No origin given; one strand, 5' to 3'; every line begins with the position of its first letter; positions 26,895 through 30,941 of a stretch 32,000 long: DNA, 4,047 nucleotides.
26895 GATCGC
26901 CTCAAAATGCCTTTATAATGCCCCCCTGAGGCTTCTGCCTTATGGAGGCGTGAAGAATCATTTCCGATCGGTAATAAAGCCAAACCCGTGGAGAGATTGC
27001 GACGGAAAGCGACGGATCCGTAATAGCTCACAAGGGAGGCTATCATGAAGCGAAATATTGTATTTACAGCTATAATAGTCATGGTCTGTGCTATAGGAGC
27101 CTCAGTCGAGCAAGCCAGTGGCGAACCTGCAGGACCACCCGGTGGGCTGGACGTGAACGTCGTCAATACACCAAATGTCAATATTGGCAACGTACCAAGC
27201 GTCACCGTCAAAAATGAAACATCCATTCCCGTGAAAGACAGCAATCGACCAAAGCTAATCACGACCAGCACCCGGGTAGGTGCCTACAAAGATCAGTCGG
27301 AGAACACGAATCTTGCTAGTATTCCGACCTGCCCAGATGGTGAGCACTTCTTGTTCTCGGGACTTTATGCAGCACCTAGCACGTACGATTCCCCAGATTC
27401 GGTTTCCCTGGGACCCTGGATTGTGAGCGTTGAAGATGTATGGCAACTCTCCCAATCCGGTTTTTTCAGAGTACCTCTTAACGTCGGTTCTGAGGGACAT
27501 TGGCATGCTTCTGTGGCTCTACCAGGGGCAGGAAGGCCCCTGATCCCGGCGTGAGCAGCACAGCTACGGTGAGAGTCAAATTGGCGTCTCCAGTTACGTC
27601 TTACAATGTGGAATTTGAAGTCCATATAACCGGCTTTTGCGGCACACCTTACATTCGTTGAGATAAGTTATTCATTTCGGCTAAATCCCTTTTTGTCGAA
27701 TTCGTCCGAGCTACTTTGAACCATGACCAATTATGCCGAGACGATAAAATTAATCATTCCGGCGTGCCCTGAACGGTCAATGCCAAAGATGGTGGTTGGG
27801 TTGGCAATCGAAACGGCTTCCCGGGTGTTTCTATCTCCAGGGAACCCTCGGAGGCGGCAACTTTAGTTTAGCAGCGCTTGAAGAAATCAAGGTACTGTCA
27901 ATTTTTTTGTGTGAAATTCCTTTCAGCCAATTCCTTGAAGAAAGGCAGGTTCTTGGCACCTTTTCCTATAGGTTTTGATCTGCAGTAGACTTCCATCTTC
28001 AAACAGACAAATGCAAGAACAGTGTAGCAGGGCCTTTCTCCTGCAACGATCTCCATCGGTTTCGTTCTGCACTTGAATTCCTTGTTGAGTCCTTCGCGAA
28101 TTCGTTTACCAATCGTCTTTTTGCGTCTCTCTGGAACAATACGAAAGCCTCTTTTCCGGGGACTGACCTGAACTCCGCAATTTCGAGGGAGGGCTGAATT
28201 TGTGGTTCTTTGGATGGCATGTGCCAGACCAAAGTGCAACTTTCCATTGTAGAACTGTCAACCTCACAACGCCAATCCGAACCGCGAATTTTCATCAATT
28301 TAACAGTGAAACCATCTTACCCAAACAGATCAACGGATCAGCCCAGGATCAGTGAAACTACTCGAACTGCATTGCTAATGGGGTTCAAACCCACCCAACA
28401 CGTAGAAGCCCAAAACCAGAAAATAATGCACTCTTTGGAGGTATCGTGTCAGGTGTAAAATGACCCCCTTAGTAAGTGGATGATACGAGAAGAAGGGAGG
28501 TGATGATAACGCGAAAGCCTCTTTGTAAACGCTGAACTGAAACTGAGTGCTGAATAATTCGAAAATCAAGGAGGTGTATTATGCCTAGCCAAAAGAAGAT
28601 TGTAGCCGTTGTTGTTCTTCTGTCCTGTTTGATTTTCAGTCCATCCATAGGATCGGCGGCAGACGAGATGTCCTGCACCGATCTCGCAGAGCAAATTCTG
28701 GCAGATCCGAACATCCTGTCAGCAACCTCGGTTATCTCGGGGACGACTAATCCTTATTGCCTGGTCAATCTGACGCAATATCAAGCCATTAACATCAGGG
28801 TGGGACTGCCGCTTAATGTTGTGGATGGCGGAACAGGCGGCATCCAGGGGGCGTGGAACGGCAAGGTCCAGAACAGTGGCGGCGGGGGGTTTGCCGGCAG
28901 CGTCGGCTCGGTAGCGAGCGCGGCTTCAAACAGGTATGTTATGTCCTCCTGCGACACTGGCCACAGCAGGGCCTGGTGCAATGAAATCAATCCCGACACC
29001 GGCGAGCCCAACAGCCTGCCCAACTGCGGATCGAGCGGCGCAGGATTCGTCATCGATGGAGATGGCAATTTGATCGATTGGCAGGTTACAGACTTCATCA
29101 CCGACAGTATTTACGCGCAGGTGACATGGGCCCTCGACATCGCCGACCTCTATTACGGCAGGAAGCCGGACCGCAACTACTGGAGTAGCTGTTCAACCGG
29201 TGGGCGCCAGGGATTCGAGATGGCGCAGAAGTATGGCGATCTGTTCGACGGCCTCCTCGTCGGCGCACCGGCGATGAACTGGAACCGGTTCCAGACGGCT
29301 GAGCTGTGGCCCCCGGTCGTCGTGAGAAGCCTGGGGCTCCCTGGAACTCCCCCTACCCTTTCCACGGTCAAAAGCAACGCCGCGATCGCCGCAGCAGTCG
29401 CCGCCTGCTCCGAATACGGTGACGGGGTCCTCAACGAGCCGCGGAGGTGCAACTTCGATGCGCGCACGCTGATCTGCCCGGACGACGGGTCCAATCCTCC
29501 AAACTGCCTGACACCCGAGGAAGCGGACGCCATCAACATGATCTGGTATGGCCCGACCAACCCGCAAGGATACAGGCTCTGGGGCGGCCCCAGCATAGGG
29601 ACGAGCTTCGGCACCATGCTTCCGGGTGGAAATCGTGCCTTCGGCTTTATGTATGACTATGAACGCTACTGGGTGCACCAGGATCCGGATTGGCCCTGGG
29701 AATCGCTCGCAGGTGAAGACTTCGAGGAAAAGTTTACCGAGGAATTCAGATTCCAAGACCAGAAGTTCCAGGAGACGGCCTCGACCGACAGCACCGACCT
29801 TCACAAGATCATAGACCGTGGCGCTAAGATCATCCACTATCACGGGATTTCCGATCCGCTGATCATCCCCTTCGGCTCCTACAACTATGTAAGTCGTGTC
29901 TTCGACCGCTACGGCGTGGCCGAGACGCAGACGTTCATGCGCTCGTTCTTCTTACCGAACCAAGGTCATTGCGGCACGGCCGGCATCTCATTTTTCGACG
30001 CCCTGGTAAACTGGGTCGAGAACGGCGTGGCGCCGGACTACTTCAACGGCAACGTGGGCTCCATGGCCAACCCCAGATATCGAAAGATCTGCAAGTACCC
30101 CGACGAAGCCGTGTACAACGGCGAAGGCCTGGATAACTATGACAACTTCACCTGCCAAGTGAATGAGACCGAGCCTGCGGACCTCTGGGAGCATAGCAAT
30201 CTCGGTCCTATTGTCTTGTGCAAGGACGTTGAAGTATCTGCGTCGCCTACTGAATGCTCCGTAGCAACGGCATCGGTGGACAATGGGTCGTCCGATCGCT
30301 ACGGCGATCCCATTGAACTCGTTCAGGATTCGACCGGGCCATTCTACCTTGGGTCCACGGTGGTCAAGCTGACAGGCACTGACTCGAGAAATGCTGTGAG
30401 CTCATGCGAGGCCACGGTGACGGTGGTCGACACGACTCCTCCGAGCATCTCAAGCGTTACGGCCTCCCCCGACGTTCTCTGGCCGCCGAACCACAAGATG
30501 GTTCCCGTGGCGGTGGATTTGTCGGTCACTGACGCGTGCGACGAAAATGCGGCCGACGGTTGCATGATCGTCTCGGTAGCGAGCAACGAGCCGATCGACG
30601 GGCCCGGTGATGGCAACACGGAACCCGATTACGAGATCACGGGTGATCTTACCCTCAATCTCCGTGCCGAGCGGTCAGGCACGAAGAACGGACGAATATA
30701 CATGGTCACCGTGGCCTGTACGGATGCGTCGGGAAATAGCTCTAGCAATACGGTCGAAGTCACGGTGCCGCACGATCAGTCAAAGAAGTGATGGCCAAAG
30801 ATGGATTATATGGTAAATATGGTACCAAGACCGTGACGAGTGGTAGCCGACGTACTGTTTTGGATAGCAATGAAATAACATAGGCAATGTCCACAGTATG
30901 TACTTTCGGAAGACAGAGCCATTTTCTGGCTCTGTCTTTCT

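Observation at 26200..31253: A CRISPR repeat split into complementary halves (nt 1-26 and nt 20-32, 7-nt overlap CATGGGG) by a 5.0-kb insertion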

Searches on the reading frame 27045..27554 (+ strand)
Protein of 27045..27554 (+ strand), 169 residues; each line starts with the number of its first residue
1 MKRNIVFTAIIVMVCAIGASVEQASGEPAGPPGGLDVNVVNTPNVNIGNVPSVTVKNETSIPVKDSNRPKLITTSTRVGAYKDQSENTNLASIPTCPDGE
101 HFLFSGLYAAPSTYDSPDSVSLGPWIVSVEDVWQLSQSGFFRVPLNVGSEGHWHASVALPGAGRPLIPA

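Call 5: search_protein_families(library=pfam, proteins=[window:27045-27554:+], max_evalue=0.01)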
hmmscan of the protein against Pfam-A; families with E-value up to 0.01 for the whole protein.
window:27045-27554:+ (169 aa): 0 families

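Call 47: search_protein_families(library=ncbifam, proteins=[window:27045-27554:+], max_evalue=5)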
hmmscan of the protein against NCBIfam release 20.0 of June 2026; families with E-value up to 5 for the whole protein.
window:27045-27554:+ (169 aa): 0 families

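Call 81: search_protein_families(library=phrogs, proteins=[window:27045-27554:+], max_evalue=0.01)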
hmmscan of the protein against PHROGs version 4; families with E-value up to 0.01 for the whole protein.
window:27045-27554:+ (169 aa): 0 families

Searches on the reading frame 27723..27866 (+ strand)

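Call 44: search_protein_families(library=pfam, proteins=[window:27723-27866:+], max_evalue=5)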
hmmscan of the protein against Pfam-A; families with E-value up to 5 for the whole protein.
window:27723-27866:+ (47 aa): 1 family
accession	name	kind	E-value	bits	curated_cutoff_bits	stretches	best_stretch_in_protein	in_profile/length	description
PF00325.26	Crp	-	0.0069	16.5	21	1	25-36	12-23/32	Bacterial regulatory proteins, crp family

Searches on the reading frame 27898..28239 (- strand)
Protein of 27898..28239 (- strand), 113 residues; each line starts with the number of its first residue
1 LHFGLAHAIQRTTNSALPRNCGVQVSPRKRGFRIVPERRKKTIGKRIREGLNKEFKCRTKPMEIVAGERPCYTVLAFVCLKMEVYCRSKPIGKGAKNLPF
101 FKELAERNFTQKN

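Call 5: search_protein_families(library=pfam, proteins=[window:27898-28239:-], max_evalue=0.01)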
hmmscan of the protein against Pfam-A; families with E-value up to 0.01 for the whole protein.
window:27898-28239:- (113 aa): 0 families

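Call 44: search_protein_families(library=pfam, proteins=[window:27898-28239:-], max_evalue=5)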
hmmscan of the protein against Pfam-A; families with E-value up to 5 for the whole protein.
window:27898-28239:- (113 aa): 0 families

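Call 47: search_protein_families(library=ncbifam, proteins=[window:27898-28239:-], max_evalue=5)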
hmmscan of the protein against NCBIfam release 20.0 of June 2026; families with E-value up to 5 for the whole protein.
window:27898-28239:- (113 aa): 0 families

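Call 72: search_protein_representatives(protein=window:27898-28239:-)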
Query: 113 residues. Proteins with E-value up to 0.001 (for the whole library): 192; up to 1e-10: 67; up to 1e-30: 0. The best 150 are listed.
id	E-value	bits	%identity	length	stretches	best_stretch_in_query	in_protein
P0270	2.9e-22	95.2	68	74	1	46-113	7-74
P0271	5.6e-22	94.3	76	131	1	49-111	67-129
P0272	1.2e-20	90.0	65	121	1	45-112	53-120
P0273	1.4e-20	89.8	70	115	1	46-111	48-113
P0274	1.7e-20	89.5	65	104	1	43-111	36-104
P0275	1.2e-19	86.8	71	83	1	49-113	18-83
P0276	3.5e-19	85.3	70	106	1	52-112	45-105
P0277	4.0e-19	85.1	64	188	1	45-110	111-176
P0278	7.4e-19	84.3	69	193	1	49-110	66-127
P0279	9.6e-19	83.9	65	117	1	48-112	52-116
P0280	2.4e-18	82.6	65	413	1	45-113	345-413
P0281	4.3e-18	81.8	62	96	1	45-112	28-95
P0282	6.1e-18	81.3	62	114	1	46-113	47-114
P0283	7.0e-18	81.1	61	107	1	41-112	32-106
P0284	9.8e-18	80.6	61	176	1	46-112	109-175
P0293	2.3e-16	76.2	57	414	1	46-112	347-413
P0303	1.0e-14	70.9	56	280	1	46-108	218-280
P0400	3.6e-06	43.4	53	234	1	42-92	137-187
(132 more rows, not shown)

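Call 73: search_protein_families(library=pfam, proteins=[P0280, P0293, P0303, P0400, P0277], max_evalue=0.001)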
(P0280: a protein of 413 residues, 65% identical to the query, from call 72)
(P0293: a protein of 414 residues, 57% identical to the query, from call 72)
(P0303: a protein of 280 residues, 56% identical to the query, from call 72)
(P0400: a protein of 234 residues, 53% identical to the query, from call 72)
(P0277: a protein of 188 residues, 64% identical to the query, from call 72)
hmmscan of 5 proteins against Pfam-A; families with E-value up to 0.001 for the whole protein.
P0280 (413 aa): 2 families
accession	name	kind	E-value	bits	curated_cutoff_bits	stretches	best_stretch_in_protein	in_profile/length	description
PF00872.24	Transposase_mut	-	4.8e-91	305.9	21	1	32-387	26-377/379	Transposase, Mutator family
PF10551.15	MULE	-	8.4e-05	23.4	27.6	1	190-270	16-99/99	MULE transposase domain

P0293 (414 aa): 2 families
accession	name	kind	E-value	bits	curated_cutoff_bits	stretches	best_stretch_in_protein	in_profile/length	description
PF00872.24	Transposase_mut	-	1.3e-91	307.7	21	1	32-388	26-377/379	Transposase, Mutator family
PF10551.15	MULE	-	8.1e-06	26.6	27.6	1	191-271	16-99/99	MULE transposase domain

P0303 (280 aa): 1 family
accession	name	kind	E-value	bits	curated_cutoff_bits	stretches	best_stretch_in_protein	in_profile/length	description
PF00872.24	Transposase_mut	-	6.7e-61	206.7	21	1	4-259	125-377/379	Transposase, Mutator family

P0400 (234 aa): 1 family
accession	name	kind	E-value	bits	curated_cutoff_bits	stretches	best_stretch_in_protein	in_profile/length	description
PF00872.24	Transposase_mut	-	4.9e-39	134.7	21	1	12-173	209-368/379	Transposase, Mutator family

P0277 (188 aa): 1 family
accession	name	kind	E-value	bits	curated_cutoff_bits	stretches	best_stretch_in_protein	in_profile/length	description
PF00872.24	Transposase_mut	-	2.4e-10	40.3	21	1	75-153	299-377/379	Transposase, Mutator family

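Call 74: find_encoding_contigs(protein=P0280, flank=1500, max_places=4)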
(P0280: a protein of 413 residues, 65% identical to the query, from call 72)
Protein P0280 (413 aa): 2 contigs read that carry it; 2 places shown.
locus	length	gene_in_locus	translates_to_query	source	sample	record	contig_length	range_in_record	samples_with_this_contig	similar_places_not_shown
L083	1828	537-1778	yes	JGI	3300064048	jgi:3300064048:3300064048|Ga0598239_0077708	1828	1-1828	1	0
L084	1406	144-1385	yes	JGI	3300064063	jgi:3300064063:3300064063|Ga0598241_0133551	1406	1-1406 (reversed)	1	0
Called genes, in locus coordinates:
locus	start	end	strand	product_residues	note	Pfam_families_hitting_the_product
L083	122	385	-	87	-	-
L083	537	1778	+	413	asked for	PF00872:Transposase_mut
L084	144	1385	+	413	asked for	PF00872:Transposase_mut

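Call 81: search_protein_families(library=phrogs, proteins=[window:27898-28239:-], max_evalue=0.01)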
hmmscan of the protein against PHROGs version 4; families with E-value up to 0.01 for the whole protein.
window:27898-28239:- (113 aa): 0 families

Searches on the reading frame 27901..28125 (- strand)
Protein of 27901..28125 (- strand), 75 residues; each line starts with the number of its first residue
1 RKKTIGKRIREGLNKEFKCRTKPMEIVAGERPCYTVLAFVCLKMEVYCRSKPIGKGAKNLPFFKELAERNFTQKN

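Call 48: search_dna_similar(query=window:27901-28125:-, collection=plasmids, mode=protein, max_evalue=1, max_rows=10)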
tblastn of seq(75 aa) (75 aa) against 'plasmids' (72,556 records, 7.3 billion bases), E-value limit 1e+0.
No match.

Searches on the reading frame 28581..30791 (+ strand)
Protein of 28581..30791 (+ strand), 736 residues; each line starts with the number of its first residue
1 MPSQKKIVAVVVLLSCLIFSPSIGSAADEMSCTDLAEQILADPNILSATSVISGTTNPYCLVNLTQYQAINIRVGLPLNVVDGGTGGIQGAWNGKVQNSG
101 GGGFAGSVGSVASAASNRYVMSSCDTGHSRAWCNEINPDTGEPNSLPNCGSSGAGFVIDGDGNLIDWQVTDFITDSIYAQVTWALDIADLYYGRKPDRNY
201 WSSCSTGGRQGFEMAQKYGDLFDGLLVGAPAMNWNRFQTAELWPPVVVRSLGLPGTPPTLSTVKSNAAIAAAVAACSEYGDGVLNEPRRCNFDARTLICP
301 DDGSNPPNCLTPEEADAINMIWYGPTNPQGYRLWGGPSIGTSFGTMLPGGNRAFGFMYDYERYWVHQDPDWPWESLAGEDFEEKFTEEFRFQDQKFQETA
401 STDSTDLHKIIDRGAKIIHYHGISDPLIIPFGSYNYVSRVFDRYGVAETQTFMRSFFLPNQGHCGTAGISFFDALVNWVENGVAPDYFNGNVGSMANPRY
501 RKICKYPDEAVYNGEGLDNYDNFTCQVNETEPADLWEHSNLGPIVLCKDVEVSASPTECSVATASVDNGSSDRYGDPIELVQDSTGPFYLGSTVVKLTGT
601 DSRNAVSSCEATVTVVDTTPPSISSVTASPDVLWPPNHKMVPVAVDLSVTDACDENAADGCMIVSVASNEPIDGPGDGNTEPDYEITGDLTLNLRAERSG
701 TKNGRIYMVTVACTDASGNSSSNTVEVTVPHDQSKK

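Call 5: search_protein_families(library=pfam, proteins=[window:28581-30791:+], max_evalue=0.01)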
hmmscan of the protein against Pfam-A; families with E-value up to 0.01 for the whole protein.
window:28581-30791:+ (736 aa): 1 family
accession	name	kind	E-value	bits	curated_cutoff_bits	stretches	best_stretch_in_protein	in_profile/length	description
PF07519.17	Tannase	-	4.8e-54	184.4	29.8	2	91-334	29-263/490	Tannase and feruloyl esterase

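Call 9: find_encoding_contigs(protein=window:28581-30791:+, flank=10000, max_places=10)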
Protein window:28581-30791:+ (736 aa): no gene with exactly this product is on record in the collection.

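Call 23: find_homologous_proteins(query=window:28581-30791:+, max_evalue=1e-20)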
Query window:28581-30791:+ (736 aa): 1053 proteins with E <= 1e-20 among 8000 candidates; the best 120 are listed.
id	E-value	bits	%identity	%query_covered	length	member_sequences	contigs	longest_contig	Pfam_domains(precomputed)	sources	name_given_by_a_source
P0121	0.0e+0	1730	100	100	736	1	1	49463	PF07519.18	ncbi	ncbi:MAG: tannase/feruloyl esterase family alpha/beta hydrolase [Desulfatiglandales bacterium]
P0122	0.0e+0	1529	89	100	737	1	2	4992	PF07519.18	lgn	-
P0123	0.0e+0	1403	81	100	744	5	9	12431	PF07519.18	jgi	jgi:hypothetical protein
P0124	0.0e+0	1352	80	98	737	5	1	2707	PF07519.18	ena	-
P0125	0.0e+0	1348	78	100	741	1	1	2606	PF07519.18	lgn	-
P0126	0.0e+0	1344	79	100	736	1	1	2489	PF07519.18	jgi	jgi:feruloyl esterase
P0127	0.0e+0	1325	78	100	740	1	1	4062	PF07519.18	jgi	jgi:hypothetical protein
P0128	0.0e+0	1304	76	100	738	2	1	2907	PF07519.18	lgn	-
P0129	0.0e+0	1301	76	100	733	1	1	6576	PF07519.18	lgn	-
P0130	0.0e+0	1282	76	100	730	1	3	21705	PF07519.18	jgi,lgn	-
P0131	0.0e+0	1267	76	97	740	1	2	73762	PF00326.28,PF07519.18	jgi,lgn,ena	-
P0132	0.0e+0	1197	70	99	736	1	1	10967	PF07519.18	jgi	jgi:hypothetical protein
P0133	0.0e+0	1168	69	100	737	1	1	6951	PF07519.18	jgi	jgi:hypothetical protein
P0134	0.0e+0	1133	68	100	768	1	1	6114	PF07519.18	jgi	jgi:hypothetical protein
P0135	0.0e+0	1129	68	100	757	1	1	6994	PF07519.18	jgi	jgi:hypothetical protein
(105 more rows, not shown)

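Call 24: find_encoding_contigs(protein=P0122, flank=10000, max_places=4)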
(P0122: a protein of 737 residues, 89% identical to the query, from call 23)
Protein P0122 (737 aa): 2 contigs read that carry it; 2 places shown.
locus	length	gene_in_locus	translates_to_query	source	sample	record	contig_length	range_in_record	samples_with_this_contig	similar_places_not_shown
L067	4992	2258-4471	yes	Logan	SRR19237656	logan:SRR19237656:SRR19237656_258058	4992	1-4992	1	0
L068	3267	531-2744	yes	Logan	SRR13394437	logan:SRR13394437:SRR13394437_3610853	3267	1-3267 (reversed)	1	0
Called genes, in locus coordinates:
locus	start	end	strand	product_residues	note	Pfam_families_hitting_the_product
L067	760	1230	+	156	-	-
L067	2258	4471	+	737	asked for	PF07519:Tannase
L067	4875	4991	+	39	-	?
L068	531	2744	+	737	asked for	PF07519:Tannase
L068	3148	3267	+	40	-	?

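Call 25: find_encoding_contigs(protein=P0123, flank=10000, max_places=6)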
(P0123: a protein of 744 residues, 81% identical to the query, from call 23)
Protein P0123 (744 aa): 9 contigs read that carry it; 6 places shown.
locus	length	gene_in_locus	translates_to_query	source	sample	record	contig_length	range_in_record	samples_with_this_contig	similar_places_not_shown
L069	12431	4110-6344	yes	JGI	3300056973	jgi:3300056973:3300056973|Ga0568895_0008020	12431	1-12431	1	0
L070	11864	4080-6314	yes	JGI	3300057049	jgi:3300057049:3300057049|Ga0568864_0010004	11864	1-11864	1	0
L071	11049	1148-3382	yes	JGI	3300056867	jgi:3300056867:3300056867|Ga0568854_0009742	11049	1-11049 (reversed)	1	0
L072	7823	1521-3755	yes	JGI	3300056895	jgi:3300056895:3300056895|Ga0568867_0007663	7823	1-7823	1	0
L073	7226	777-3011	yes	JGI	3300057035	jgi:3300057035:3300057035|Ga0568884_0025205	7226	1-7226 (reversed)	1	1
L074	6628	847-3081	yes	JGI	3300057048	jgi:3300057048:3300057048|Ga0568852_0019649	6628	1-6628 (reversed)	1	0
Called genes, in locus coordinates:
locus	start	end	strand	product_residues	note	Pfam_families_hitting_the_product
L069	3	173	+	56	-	?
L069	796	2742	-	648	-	PF19878:DUF6351, PF07519:Tannase, PF00326:Peptidase_S9 (faint), PF12146:Hydrolase_4 (faint)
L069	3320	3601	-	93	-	-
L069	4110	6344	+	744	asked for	PF07519:Tannase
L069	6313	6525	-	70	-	-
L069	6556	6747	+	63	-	-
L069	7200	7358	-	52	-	-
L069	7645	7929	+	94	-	-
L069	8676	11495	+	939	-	PF02129:Peptidase_S15, PF03959:FSH1 (weak)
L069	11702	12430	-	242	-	?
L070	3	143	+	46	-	?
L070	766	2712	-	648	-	PF19878:DUF6351, PF07519:Tannase, PF00326:Peptidase_S9 (faint), PF12146:Hydrolase_4 (faint)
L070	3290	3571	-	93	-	-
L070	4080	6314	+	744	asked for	PF07519:Tannase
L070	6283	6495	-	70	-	-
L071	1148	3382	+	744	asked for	PF07519:Tannase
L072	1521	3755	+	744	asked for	PF07519:Tannase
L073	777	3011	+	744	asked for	PF07519:Tannase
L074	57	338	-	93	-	-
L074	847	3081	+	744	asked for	PF07519:Tannase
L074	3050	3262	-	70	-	-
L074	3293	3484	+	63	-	-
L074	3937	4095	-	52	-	-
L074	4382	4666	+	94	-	-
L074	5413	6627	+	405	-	?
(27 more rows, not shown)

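Call 47: search_protein_families(library=ncbifam, proteins=[window:28581-30791:+], max_evalue=5)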
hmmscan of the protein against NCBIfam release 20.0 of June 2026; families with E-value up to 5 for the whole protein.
window:28581-30791:+ (736 aa): 1 family
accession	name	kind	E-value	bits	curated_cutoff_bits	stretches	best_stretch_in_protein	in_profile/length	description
NF033932.1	LapB_rpt_80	domain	0.88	9.9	45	0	707-729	3-24/83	LapB repeat-containing protein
